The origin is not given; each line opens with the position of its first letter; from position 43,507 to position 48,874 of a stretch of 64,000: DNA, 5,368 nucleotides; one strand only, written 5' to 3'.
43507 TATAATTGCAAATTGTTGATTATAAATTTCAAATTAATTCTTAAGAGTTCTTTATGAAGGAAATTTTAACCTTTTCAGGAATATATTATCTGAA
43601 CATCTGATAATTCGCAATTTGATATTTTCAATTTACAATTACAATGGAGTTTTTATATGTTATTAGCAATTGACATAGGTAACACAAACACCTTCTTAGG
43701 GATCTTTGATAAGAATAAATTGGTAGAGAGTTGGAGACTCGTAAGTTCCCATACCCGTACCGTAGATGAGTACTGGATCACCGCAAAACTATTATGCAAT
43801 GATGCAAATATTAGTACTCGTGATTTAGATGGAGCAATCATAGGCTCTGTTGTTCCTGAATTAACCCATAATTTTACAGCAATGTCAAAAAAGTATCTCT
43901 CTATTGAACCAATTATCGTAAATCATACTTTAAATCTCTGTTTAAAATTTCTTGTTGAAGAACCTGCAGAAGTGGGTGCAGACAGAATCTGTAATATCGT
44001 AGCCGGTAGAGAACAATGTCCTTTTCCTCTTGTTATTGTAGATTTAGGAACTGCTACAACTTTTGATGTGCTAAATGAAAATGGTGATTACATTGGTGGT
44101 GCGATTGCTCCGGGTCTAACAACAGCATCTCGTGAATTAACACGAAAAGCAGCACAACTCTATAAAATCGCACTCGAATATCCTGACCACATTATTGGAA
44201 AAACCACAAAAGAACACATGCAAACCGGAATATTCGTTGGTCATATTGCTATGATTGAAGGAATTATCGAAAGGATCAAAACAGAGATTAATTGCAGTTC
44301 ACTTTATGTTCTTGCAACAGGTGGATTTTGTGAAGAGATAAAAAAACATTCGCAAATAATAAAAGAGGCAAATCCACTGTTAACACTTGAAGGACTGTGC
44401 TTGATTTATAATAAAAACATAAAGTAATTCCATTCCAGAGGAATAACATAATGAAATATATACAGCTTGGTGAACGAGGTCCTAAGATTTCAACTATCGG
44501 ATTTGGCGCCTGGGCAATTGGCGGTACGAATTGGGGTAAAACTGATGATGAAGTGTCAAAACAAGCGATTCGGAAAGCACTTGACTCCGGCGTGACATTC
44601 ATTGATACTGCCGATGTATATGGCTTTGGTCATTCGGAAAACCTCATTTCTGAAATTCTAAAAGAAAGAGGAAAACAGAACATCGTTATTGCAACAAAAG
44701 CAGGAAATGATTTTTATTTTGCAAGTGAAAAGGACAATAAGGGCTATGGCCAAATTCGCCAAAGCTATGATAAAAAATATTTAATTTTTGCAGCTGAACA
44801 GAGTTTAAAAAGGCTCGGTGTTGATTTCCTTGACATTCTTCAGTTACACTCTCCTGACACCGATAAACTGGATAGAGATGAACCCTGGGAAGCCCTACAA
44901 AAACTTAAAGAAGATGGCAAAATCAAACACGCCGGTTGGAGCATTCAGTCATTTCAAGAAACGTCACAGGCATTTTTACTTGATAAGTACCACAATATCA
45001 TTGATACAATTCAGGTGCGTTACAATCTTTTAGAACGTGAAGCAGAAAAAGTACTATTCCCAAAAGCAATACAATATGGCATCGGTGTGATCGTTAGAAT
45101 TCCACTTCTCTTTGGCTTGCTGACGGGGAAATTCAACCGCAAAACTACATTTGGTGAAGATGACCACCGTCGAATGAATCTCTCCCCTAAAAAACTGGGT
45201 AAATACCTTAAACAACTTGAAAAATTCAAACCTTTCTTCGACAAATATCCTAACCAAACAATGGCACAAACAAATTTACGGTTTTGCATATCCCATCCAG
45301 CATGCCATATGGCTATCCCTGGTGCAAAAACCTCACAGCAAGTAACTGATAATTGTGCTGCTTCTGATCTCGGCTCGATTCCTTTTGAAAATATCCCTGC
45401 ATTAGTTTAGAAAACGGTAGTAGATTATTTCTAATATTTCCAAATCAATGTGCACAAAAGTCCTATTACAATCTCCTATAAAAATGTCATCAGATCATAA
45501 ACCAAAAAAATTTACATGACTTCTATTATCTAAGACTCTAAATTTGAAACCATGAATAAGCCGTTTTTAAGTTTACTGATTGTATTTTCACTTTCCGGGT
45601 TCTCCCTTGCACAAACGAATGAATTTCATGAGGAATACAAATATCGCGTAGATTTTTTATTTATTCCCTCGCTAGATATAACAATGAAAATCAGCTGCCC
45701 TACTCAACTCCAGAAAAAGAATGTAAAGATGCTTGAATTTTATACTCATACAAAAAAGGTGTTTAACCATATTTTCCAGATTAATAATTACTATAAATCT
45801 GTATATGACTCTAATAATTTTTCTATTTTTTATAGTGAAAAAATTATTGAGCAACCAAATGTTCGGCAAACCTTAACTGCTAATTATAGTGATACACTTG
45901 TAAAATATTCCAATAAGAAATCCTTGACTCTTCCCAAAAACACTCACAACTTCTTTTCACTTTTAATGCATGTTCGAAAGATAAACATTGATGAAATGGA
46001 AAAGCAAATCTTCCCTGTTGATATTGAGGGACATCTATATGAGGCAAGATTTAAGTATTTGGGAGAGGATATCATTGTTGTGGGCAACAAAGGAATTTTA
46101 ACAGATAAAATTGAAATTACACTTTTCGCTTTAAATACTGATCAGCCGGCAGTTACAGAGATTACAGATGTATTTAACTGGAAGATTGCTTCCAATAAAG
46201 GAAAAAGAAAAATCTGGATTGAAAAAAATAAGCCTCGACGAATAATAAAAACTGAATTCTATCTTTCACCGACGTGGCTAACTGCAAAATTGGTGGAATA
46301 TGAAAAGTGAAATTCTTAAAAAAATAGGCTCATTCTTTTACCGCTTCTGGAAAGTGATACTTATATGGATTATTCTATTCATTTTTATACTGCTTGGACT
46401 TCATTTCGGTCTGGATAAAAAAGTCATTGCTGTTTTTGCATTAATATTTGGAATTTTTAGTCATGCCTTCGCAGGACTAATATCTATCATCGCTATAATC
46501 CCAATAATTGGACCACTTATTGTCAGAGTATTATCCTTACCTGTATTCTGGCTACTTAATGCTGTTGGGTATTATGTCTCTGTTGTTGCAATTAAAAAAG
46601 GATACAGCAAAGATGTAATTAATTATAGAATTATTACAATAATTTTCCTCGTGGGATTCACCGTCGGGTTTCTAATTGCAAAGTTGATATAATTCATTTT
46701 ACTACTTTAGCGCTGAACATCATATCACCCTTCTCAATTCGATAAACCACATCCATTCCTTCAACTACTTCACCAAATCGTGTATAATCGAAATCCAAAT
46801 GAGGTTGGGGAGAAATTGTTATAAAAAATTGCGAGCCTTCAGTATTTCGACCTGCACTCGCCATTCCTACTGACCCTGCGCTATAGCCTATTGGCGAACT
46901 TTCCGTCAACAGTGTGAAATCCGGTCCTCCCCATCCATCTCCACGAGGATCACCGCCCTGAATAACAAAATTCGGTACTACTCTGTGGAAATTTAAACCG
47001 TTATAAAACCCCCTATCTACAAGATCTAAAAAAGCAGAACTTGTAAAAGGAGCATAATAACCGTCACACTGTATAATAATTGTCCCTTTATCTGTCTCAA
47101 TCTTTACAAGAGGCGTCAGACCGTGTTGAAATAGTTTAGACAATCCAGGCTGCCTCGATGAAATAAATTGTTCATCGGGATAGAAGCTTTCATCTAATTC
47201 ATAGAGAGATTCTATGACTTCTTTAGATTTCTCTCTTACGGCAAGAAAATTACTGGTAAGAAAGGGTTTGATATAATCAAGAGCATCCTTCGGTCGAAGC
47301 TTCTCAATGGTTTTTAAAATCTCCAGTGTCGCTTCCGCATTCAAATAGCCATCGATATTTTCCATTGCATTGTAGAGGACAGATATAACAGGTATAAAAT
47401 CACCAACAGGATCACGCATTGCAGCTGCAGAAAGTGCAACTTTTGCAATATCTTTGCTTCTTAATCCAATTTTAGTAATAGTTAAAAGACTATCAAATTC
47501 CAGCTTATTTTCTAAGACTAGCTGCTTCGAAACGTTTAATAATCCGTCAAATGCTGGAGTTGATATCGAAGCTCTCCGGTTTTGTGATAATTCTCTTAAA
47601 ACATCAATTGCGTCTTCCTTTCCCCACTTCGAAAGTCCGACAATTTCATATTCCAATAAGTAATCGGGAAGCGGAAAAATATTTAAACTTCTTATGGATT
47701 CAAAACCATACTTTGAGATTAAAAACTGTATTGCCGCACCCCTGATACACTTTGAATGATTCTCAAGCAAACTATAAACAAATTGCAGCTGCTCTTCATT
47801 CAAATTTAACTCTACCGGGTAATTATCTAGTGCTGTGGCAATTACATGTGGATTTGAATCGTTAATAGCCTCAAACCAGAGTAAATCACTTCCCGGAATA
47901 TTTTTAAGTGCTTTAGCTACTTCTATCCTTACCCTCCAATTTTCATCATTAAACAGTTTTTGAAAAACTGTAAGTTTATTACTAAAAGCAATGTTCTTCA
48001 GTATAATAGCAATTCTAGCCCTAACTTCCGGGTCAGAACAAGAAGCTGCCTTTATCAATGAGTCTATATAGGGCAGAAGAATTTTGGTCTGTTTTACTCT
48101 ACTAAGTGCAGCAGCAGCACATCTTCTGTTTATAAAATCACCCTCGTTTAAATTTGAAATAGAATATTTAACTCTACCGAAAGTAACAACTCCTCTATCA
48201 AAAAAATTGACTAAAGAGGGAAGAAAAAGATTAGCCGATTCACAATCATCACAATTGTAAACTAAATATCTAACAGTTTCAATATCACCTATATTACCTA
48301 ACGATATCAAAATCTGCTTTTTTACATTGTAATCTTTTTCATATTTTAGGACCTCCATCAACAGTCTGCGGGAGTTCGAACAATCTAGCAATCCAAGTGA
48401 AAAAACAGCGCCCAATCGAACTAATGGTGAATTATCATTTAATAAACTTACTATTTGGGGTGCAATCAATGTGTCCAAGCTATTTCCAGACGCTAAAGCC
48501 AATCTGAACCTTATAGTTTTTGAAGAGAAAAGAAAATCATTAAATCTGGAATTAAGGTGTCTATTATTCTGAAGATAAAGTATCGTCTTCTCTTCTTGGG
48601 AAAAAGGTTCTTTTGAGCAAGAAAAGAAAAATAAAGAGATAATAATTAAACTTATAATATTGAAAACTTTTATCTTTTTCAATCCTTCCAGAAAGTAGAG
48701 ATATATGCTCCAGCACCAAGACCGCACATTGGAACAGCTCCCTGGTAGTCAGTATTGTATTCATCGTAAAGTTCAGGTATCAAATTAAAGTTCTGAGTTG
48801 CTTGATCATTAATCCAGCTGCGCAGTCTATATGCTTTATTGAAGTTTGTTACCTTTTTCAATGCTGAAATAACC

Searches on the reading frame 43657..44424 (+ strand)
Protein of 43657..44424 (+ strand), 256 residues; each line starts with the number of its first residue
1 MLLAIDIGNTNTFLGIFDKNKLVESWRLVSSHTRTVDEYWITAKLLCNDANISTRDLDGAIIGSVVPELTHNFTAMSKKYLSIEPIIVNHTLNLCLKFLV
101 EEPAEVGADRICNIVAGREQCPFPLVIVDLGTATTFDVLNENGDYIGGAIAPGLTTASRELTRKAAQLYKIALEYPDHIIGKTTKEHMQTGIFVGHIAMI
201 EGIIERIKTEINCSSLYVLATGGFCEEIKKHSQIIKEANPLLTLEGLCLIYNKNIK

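Call 22: search_protein_families(library=pfam, proteins=[window:43657-44424:+], max_evalue=0.001)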
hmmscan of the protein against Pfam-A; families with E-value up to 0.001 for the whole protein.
window:43657-44424:+ (256 aa): 1 family
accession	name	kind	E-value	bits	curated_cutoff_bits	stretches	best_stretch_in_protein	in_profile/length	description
PF03309.20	Pan_kinase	-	1e-62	212.1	24.7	1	2-206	1-205/205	Type III pantothenate kinase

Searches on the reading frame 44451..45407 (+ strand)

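Call 22: search_protein_families(library=pfam, proteins=[window:44451-45407:+], max_evalue=0.001)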
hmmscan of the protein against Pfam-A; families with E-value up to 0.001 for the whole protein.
window:44451-45407:+ (319 aa): 1 family
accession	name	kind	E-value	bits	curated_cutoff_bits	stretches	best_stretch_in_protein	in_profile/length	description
PF00248.27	Aldo_ket_red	-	2.4e-56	191.4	24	1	16-307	2-276/291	Aldo/keto reductase family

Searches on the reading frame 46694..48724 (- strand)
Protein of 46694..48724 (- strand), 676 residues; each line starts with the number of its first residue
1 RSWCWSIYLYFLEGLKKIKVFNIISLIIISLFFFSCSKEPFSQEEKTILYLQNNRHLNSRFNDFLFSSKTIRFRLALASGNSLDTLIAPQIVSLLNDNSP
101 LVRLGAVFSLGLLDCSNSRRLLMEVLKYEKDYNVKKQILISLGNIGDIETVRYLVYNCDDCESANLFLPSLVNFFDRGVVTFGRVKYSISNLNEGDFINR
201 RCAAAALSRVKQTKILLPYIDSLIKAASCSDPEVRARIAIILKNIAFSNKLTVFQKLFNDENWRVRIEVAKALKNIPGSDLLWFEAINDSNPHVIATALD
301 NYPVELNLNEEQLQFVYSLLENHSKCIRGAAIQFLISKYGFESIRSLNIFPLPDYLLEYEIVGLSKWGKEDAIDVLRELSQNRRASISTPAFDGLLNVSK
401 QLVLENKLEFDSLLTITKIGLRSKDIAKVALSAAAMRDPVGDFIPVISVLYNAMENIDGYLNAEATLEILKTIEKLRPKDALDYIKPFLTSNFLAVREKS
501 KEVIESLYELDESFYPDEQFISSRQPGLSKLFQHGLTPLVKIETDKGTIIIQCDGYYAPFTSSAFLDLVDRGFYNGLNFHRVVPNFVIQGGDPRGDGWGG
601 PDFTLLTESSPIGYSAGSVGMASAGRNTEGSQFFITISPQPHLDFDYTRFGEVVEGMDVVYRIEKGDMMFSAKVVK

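Call 22: search_protein_families(library=pfam, proteins=[window:46694-48724:-], max_evalue=0.001)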
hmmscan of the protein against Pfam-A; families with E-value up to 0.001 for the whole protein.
window:46694-48724:- (676 aa): 4 families
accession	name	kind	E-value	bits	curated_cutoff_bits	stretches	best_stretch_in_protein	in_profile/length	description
PF00160.26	Pro_isomerase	-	2e-37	129.3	21.7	1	540-668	2-142/159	Cyclophilin type peptidyl-prolyl cis-trans isomerase/CLD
PF13646.12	HEAT_2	-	5.6e-25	87.9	27.7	2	220-277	1-59/88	HEAT repeats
PF02985.28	HEAT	-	4.9e-10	39.1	23.5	0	253-276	4-27/31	HEAT repeat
PF13513.12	HEAT_EZ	-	3.9e-05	24.5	27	0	87-112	29-54/55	HEAT-like repeat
